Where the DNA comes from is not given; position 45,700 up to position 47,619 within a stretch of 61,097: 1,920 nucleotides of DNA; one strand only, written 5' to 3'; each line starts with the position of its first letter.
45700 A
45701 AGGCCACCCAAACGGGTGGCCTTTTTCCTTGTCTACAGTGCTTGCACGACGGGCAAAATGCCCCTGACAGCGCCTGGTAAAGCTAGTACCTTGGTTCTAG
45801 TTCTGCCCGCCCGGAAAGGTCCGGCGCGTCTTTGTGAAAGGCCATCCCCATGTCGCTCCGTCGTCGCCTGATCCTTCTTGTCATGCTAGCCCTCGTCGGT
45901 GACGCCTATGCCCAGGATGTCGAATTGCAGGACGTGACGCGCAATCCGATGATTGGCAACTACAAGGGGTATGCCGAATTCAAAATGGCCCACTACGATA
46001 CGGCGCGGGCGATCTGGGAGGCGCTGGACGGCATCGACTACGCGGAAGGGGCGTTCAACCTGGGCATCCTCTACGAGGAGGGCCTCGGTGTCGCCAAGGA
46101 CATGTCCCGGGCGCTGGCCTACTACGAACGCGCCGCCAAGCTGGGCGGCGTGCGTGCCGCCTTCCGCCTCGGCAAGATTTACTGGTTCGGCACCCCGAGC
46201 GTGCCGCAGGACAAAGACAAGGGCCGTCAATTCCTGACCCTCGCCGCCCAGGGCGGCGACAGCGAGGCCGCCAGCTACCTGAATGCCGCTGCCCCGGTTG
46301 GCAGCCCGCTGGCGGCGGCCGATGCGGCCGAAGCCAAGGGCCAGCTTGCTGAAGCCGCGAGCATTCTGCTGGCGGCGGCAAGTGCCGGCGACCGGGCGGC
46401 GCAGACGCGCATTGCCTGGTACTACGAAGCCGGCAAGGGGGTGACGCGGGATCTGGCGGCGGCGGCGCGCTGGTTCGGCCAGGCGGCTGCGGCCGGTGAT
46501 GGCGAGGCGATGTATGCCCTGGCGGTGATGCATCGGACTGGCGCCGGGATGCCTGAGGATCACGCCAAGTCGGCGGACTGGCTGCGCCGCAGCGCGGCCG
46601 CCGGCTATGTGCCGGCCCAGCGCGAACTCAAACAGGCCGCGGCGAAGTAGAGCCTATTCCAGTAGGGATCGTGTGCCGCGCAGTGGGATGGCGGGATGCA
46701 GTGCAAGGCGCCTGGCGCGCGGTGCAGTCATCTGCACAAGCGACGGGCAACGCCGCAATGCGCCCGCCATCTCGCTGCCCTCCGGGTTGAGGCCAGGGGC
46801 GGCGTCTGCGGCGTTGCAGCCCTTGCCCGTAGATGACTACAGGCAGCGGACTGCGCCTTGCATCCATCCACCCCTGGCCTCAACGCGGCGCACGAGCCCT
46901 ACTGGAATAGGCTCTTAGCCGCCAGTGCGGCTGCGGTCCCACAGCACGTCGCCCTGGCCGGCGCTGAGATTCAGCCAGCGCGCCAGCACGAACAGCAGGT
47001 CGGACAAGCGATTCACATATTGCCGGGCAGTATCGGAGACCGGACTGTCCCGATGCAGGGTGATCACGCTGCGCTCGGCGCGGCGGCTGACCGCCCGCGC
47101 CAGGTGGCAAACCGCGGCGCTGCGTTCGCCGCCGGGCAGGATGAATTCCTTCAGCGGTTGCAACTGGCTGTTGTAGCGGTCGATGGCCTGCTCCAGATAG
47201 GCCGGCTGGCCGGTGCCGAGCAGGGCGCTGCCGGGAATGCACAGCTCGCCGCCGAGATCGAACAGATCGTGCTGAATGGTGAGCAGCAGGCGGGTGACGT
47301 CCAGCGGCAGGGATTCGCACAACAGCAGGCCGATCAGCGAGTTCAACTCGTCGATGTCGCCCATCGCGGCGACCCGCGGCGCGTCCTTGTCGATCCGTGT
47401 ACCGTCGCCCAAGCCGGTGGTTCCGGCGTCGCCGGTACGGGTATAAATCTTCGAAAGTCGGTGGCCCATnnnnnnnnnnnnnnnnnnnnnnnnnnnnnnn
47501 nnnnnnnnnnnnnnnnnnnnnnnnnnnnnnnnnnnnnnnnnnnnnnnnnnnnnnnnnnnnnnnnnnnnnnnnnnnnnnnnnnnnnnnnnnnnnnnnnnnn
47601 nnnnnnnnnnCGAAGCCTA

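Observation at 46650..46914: Second 265-nt copy: identical core blocks but completely different, fully compensated stems (covariation)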

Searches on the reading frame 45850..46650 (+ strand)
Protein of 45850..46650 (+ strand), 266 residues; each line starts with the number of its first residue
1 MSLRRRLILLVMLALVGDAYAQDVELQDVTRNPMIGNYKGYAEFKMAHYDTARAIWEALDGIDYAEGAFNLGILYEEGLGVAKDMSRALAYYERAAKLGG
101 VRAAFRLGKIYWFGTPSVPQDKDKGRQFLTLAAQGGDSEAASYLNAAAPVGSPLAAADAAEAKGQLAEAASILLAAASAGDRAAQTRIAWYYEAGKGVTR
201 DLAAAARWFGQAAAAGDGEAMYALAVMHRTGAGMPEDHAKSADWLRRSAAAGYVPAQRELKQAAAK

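Call 57: search_protein_families(library=pfam, proteins=[window:45850-46650:+])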
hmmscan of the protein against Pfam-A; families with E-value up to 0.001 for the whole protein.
window:45850-46650:+ (266 aa): 1 family
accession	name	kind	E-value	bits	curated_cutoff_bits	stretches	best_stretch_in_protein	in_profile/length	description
PF08238.18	Sel1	-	6.8e-32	109.2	30.7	4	65-99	1-35/36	Sel1 repeat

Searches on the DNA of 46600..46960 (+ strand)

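Call 12: search_rna_families(source=window, start=46600, end=46960, threshold=evalue, max_evalue=10, show_alignments=3)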
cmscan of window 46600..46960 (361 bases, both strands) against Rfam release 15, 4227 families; matches with E-value up to 10: 9.
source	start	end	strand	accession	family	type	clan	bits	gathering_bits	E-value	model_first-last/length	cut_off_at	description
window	46788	46882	-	RF03571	mir-734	Gene; miRNA;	-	20.4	100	0.19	1-93/93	no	mir-734 microRNA precursor family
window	46678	46780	+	RF04159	MIR1437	Gene; miRNA;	-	20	168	0.38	1-192/192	no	MIR1437 microRNA precursor family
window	46778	46882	+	RF02794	Pab19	Gene; snRNA; snoRNA; HACA-box;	-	18.5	55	1.1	1-102/102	no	Pab19 RNA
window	46782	46888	+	RF04159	MIR1437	Gene; miRNA;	-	17.7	168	1.2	1-192/192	no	MIR1437 microRNA precursor family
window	46790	46880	+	RF04283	mir-3135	Gene; miRNA;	-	15.8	80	3.5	1-68/68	no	mir-3135 microRNA precursor family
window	46750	46851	+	RF00598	SNORA76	Gene; snRNA; snoRNA; HACA-box;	CL00034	13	37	9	1-132/132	no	Small nucleolar RNA SNORA76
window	46784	46861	-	RF00233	Tymo_tRNA-like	Cis-reg;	-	12.7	40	3.2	1-84/84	no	Tymovirus/Pomovirus/Furovirus tRNA-like 3' UTR element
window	46725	46838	-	RF03089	cold-seep-1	Gene; sRNA;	-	12.5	125.8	8.4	1-152/152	no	cold-seep-1 RNA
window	46703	46804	+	RF01670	P17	Gene; sRNA;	-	9.2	45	4.5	1-282/282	no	Pseudomonas sRNA P17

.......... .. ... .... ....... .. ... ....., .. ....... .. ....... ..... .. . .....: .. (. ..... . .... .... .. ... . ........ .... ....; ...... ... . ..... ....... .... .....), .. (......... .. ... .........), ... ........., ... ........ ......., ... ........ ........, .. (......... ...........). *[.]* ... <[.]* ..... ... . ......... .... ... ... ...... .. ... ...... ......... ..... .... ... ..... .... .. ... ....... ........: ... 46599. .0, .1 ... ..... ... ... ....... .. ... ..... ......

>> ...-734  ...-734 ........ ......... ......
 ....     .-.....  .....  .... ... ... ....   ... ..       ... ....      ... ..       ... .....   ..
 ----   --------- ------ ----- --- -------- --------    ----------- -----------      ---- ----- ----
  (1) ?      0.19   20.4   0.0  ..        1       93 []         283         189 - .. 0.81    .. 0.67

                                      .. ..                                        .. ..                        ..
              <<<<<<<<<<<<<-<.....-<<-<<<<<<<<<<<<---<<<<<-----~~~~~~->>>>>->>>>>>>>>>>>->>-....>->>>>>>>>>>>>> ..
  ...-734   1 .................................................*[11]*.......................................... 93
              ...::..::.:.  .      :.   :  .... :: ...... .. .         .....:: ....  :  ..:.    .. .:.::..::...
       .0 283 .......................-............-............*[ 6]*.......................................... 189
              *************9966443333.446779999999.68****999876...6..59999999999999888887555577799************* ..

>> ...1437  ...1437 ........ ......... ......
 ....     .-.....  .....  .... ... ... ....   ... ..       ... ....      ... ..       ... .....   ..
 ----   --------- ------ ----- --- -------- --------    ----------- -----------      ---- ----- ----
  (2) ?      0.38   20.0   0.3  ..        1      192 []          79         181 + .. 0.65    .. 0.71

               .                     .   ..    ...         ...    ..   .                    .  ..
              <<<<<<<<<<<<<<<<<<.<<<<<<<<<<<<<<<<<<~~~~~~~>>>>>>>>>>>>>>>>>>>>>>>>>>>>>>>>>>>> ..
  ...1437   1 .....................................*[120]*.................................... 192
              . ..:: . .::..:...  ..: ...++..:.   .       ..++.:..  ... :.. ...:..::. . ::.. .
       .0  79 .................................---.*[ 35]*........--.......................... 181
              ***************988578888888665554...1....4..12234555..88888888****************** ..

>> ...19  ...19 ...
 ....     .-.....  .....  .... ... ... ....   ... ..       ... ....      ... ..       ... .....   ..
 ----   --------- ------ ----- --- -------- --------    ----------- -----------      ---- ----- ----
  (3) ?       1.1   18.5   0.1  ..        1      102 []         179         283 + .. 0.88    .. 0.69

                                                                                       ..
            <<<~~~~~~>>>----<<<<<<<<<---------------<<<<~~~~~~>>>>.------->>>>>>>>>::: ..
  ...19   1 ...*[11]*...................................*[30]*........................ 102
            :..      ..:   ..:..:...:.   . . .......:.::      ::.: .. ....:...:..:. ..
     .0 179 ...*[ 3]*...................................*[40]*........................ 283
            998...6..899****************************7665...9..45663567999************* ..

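Call 44: search_dna_similar(query=window:46640-46925:+, collection=plasmids, mode=distant, max_rows=30, max_evalue=0.001)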
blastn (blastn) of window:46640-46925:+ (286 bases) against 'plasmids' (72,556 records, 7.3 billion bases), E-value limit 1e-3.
No match.
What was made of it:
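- Tried and rejected: BLAST of copy 2 against plasmids: no match (call 44).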

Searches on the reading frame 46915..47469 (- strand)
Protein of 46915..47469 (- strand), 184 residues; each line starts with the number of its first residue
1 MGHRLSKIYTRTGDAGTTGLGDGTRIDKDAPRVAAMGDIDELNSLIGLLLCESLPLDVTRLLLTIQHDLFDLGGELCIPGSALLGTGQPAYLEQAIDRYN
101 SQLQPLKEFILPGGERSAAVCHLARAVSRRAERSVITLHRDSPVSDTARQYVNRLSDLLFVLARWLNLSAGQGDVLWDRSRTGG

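Call 25: find_encoding_contigs(protein=window:46915-47469:-, flank=3000, max_places=6)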
Protein window:46915-47469:- (184 aa): no gene with exactly this product is on record in the collection.

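Call 26: find_homologous_proteins(query=window:46915-47469:-)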
Query window:46915-47469:- (184 aa): 8000 proteins with E <= 0.001 among 8000 candidates; the best 120 are listed.
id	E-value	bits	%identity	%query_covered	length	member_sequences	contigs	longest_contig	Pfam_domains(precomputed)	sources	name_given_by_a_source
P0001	2.9e-116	404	100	100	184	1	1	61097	PF01923.24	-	-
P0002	8.3e-86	304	77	98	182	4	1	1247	PF01923.24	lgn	-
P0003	2.3e-84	300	76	98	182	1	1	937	PF01923.24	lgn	-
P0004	2.9e-84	299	74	99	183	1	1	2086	PF01923.24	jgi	jgi:cob(I)alamin adenosyltransferase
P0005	3.1e-84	299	74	99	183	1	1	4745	PF01923.24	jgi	jgi:cob(I)alamin adenosyltransferase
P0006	3.7e-84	299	74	99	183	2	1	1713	PF01923.24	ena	-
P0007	7.6e-84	298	75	98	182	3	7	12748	PF01923.24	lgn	-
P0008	8.0e-84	298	73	99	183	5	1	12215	PF01923.24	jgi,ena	-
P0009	1.4e-83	297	74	99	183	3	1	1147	PF01923.24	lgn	-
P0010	4.0e-83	296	73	99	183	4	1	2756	PF01923.24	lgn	-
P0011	8.4e-83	295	72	99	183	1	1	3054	PF01923.24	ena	-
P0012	9.2e-83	295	73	99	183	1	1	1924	PF01923.24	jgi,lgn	jgi:cob(I)alamin adenosyltransferase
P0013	4.1e-82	292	74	99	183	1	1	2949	PF01923.24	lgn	-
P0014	4.7e-82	292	73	99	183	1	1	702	PF01923.24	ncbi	-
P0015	4.8e-82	292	76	98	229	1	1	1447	PF01923.24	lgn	-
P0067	1.1e-79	285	71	99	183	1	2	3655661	PF01923.24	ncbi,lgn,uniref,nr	ncbi:ATP:cob(I)alamin adenosyltransferase [Denitratisoma sp. DHT3]|uniref:cob(I)yrinic acid a,c-diam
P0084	3.4e-79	283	71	99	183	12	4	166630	PF01923.24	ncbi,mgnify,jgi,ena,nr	ncbi:MAG: cob(I)yrinic acid a,c-diamide adenosyltransferase [Sulfuritalea sp.]|mgnify:CR=1 FL=1|nr:c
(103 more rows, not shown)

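Call 27: find_encoding_contigs(protein=P0067, flank=10000, max_places=2)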
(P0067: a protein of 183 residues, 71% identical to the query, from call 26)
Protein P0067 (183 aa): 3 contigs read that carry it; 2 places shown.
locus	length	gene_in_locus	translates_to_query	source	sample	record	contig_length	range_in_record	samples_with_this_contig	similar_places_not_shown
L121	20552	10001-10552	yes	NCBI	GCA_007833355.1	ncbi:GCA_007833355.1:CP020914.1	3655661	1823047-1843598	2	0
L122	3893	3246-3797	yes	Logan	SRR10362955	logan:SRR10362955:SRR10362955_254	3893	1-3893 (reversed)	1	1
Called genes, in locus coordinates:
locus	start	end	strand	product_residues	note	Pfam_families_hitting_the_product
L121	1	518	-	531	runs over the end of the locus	PF05222:AlaDh_PNT_N, PF01262:AlaDh_PNT_C, PF12769:PNTB_4TM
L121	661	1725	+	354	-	PF01544:CorA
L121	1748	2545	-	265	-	PF00481:PP2C (faint), PF13672:PP2C_2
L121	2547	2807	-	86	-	-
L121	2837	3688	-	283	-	PF08668:HDOD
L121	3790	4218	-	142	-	-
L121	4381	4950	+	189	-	PF00578:AhpC-TSA, PF08534:Redoxin, PF10417:1-cysPrx_C (weak)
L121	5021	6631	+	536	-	PF00890:FAD_binding_2 (faint), PF13192:Thioredoxin_3, PF01134:GIDA (faint), PF01266:DAO (faint), PF07992:Pyr_redox_2, PF12831:FAD_oxidored (weak), PF13738:Pyr_redox_3, PF00070:Pyr_redox, +1 more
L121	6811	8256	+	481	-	PF00199:Catalase, PF06628:Catalase-rel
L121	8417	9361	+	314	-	PF02535:Zip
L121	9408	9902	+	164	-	PF00210:Ferritin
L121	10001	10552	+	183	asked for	PF01923:Cob_adeno_trans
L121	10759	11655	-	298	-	PF01040:UbiA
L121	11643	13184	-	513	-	PF13231:PMT_2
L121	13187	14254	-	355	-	PF00793:DAHP_synth_1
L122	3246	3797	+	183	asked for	PF01923:Cob_adeno_trans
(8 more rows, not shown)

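Call 28: find_encoding_contigs(protein=P0084, flank=10000, max_places=3)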
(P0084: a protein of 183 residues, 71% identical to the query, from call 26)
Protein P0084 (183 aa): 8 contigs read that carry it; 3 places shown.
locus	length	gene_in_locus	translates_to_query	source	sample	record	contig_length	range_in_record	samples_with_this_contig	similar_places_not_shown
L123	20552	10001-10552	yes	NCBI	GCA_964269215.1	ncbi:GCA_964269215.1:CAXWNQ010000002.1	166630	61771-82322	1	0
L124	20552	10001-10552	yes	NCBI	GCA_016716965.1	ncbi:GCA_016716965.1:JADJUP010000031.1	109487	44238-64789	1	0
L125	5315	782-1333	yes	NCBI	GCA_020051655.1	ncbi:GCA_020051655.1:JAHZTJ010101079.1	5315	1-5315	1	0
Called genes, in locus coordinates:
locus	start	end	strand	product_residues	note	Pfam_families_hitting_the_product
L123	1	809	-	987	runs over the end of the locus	PF00361:Proton_antipo_M, PF00146:NADHdh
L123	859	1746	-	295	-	PF02080:TrkA_C (weak), PF03600:CitMHS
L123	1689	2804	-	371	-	PF03600:CitMHS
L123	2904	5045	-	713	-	PF00916:Sulfate_transp, PF01740:STAS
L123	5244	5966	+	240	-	PF00072:Response_reg, PF00486:Trans_reg_C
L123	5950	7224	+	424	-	PF00512:HisKA, PF02518:HATPase_c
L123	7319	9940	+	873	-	PF00916:Sulfate_transp, PF01740:STAS (weak), PF00582:Usp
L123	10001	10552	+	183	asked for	PF01923:Cob_adeno_trans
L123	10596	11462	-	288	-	PF08668:HDOD, PF01966:HD (weak)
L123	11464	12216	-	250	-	PF00149:Metallophos, PF12850:Metallophos_2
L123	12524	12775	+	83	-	PF10006:DUF2249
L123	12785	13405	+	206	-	PF02663:FmdE (weak)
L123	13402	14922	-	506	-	PF01040:UbiA, PF00027:cNMP_binding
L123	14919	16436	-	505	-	PF13231:PMT_2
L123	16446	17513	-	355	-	PF00793:DAHP_synth_1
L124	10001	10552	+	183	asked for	PF01923:Cob_adeno_trans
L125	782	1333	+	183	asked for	PF01923:Cob_adeno_trans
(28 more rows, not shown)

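Call 57: search_protein_families(library=pfam, proteins=[window:46915-47469:-])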
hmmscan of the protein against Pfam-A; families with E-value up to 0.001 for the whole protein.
window:46915-47469:- (184 aa): 1 family
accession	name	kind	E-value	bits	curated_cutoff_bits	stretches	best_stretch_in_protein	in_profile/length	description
PF01923.23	Cob_adeno_trans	-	1.9e-56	191.2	24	1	8-166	1-171/171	Cobalamin adenosyltransferase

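Call 58: find_encoding_contigs(protein=P0007, flank=2500, max_places=4)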
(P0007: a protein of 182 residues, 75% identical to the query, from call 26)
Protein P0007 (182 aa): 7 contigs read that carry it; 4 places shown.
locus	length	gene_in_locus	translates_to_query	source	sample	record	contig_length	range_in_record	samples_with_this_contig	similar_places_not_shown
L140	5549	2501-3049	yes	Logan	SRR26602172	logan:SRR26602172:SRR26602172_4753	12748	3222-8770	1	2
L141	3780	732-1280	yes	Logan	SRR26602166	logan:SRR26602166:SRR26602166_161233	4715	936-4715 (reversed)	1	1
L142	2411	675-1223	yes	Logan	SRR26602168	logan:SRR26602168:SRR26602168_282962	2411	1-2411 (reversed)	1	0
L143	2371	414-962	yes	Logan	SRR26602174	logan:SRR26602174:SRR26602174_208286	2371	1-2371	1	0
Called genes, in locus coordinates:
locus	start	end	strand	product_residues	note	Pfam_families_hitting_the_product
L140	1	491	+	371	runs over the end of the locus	PF01544:CorA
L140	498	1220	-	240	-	PF13672:PP2C_2, PF00481:PP2C (faint)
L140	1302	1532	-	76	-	-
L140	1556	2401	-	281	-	PF08668:HDOD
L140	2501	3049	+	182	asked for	PF01923:Cob_adeno_trans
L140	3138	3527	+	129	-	PF04020:Phage_holin_4_2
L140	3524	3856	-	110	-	-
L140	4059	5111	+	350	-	PF01209:Ubie_methyltran, PF13489:Methyltransf_23, PF01135:PCMT (faint), PF05175:MTS (weak), PF13649:Methyltransf_25, PF13847:Methyltransf_31, PF08241:Methyltransf_11, PF08242:Methyltransf_12, +1 more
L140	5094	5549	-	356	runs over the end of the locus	PF00581:Rhodanese, PF26341:AAA_SelU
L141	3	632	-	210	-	?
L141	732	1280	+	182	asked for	PF01923:Cob_adeno_trans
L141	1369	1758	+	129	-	PF04020:Phage_holin_4_2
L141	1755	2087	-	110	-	-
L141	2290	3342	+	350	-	PF01209:Ubie_methyltran, PF13489:Methyltransf_23, PF01135:PCMT (faint), PF05175:MTS (weak), PF13649:Methyltransf_25, PF13847:Methyltransf_31, PF08241:Methyltransf_11, PF08242:Methyltransf_12, +1 more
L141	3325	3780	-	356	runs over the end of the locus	PF00581:Rhodanese, PF26341:AAA_SelU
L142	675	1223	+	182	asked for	PF01923:Cob_adeno_trans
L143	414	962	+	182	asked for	PF01923:Cob_adeno_trans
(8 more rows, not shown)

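Call 59: find_encoding_contigs(protein=P0008, flank=2500, max_places=3)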
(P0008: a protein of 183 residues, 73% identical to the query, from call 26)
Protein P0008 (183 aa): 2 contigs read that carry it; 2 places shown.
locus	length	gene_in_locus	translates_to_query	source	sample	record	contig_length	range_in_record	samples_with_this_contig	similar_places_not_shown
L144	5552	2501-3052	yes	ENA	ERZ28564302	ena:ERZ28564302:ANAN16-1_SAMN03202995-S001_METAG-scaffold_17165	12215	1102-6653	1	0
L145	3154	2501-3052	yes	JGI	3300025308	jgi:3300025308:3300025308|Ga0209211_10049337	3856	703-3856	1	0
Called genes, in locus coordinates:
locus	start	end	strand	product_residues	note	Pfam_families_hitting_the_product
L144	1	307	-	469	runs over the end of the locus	?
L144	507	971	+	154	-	-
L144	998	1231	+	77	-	-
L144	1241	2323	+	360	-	PF01925:TauE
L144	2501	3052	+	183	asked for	PF01923:Cob_adeno_trans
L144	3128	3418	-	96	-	-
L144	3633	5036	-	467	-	PF00072:Response_reg, PF00004:AAA (faint), PF00158:Sigma54_activat, PF14532:Sigma54_activ_2, PF07728:AAA_5 (weak), PF25601:AAA_lid_14, PF02954:HTH_8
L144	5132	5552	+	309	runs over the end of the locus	PF13365:Trypsin_2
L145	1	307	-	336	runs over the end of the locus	?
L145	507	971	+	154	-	-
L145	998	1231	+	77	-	-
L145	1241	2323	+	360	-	PF01925:TauE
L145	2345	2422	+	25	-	-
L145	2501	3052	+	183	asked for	PF01923:Cob_adeno_trans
